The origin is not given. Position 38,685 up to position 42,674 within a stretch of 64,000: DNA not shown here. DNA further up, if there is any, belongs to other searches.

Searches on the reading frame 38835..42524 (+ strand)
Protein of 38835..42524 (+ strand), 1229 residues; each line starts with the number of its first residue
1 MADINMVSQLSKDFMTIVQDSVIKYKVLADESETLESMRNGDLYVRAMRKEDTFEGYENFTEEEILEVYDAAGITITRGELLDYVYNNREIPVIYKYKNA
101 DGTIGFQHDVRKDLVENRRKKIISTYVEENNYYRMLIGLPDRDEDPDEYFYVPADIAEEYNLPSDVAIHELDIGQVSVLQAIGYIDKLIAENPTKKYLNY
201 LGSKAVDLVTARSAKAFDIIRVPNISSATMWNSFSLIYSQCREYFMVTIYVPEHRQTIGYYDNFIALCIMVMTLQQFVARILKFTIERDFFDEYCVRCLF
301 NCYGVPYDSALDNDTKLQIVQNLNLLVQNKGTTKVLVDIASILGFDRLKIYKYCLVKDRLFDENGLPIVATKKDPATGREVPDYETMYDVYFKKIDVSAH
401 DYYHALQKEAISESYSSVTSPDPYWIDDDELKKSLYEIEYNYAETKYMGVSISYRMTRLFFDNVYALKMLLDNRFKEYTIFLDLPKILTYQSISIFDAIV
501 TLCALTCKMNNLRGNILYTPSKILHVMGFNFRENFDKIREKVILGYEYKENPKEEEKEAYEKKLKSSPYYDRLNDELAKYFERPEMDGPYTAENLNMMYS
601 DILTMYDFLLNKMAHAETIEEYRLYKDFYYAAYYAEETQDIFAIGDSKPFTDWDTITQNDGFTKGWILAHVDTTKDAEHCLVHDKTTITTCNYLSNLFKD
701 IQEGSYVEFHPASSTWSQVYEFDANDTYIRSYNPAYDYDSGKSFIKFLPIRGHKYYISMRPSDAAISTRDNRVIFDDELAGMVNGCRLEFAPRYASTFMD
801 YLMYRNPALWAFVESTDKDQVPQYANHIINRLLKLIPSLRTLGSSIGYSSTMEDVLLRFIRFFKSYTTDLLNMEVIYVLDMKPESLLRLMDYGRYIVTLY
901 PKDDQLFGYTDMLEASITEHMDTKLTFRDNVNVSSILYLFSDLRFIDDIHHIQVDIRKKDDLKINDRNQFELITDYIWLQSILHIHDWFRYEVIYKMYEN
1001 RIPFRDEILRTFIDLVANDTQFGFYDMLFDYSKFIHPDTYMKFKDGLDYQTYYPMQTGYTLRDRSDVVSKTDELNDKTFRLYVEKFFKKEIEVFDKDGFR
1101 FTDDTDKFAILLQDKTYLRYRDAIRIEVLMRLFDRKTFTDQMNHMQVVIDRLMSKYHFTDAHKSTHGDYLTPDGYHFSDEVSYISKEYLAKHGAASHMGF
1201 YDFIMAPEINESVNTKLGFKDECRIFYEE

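Call 10: search_protein_families(library=pfam, proteins=[window:38835-42524:+], max_evalue=0.01)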
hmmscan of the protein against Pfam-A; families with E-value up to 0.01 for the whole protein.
window:38835-42524:+ (1229 aa): 0 families

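Call 90: search_protein_families(library=phrogs, proteins=[window:38835-42524:+], max_evalue=0.00001)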
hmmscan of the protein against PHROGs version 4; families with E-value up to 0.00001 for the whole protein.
window:38835-42524:+ (1229 aa): 1 family
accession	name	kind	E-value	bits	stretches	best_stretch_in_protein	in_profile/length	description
phrog_20751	-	head and packaging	1.8e-36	126.8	2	197-679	78-527/739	virion structural protein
